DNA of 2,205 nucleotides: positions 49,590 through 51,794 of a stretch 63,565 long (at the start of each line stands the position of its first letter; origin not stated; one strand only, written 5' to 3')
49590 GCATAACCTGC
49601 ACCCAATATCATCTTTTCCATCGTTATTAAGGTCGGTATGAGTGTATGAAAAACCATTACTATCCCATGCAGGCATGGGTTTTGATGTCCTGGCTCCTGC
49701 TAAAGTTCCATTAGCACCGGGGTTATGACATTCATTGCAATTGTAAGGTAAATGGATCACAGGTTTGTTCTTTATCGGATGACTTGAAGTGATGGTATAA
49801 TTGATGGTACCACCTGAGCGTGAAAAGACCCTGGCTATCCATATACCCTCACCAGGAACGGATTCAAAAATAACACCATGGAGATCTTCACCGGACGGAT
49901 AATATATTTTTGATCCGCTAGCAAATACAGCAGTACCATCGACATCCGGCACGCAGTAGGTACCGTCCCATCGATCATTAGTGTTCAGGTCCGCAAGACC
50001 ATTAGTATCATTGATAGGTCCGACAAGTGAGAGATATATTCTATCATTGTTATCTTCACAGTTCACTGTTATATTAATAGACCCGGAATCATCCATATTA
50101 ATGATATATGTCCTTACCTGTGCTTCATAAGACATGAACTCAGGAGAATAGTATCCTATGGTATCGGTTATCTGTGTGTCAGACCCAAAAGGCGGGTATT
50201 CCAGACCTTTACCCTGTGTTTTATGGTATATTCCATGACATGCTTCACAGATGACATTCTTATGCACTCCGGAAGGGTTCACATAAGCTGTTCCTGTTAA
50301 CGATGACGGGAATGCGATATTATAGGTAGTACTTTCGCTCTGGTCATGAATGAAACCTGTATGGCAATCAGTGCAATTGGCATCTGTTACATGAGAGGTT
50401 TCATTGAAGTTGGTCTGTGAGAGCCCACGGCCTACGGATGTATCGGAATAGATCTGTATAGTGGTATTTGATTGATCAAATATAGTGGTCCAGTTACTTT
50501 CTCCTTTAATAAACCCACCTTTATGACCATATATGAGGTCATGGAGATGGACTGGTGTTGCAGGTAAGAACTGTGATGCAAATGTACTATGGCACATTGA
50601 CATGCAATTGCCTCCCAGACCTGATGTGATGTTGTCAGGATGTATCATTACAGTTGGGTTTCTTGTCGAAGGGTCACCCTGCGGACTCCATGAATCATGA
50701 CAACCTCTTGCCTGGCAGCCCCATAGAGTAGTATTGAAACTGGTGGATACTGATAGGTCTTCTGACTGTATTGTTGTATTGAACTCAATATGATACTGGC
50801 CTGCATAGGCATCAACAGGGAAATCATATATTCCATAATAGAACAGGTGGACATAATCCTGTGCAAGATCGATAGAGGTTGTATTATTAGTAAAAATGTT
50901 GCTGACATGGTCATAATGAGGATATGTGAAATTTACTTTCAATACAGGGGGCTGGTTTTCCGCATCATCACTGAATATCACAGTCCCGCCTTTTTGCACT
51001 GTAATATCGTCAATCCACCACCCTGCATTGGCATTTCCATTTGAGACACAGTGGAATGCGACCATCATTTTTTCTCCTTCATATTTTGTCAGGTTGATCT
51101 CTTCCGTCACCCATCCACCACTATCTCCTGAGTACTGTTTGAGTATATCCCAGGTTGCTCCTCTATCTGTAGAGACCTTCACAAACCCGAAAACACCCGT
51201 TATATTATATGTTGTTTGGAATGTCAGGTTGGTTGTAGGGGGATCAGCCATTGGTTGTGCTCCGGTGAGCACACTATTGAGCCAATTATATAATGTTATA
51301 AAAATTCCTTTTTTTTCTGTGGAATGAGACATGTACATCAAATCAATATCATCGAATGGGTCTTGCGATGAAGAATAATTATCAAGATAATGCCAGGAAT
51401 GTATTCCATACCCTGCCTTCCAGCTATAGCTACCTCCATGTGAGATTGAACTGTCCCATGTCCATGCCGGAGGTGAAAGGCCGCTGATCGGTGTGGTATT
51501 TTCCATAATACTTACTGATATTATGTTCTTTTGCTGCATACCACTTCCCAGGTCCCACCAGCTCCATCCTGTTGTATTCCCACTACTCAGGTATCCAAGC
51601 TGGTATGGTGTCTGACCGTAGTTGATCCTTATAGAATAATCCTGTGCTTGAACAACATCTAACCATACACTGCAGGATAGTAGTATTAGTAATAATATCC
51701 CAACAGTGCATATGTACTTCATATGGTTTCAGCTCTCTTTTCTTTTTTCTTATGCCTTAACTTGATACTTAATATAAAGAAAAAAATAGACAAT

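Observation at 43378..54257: Translationally coupled five-gene operon for a ~37-heme, S-layer-domain cytochrome: a self-contained extracellular electron transfer module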

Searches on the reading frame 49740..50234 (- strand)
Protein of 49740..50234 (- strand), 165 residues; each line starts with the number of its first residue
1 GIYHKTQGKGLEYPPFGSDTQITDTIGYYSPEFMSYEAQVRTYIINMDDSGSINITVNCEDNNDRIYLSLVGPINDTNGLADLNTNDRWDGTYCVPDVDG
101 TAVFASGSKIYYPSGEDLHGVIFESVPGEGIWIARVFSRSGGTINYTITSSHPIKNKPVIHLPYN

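Call 22: search_protein_families(library=pfam, max_evalue=1, proteins=[window:49740-50234:-])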
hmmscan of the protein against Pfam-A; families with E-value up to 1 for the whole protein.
seq(165 aa): 0 families

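Call 79: search_solved_structures(query=A9, max_evalue=10, show_alignments=1)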
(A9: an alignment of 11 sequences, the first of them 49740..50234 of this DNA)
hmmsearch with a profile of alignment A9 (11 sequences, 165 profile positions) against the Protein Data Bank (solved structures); distinct sequences matched with E-value up to 10: 2.
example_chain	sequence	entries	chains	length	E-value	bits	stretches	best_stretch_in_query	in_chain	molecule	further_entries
2mim_A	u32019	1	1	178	0.19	14.8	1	41-79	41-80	CD3 epsilon protein,CD3 glycoprotein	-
4fb3_A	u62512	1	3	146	0.57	13.2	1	4-49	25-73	Large T antigen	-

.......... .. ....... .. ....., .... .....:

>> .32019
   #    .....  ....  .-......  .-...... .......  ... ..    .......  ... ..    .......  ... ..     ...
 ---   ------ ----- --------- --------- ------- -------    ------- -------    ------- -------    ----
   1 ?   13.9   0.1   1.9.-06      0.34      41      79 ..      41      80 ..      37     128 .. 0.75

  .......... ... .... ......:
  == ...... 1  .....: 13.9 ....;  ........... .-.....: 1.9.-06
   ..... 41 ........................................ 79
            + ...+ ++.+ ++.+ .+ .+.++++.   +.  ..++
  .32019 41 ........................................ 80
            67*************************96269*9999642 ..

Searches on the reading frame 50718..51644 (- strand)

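Call 22: search_protein_families(library=pfam, max_evalue=1, proteins=[window:50718-51644:-])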
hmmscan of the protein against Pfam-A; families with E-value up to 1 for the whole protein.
seq(309 aa): 4 families
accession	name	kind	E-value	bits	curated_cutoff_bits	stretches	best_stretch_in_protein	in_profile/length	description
PF20773.4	InhA-like_MAM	-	1.8e-07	31.3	26.9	1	168-230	113-176/191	Immune inhibitor A-like, MAM domain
PF21471.3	Reelin_subrepeat-B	-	0.0034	17.6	27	1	155-216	62-126/127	Reelin subrepeat B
PF00629.30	MAM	-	0.0077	16.5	26.4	1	161-218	97-154/158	MAM domain, meprin/A5/mu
PF06309.17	Torsin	-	0.1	13.1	27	1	245-295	67-116/127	Torsin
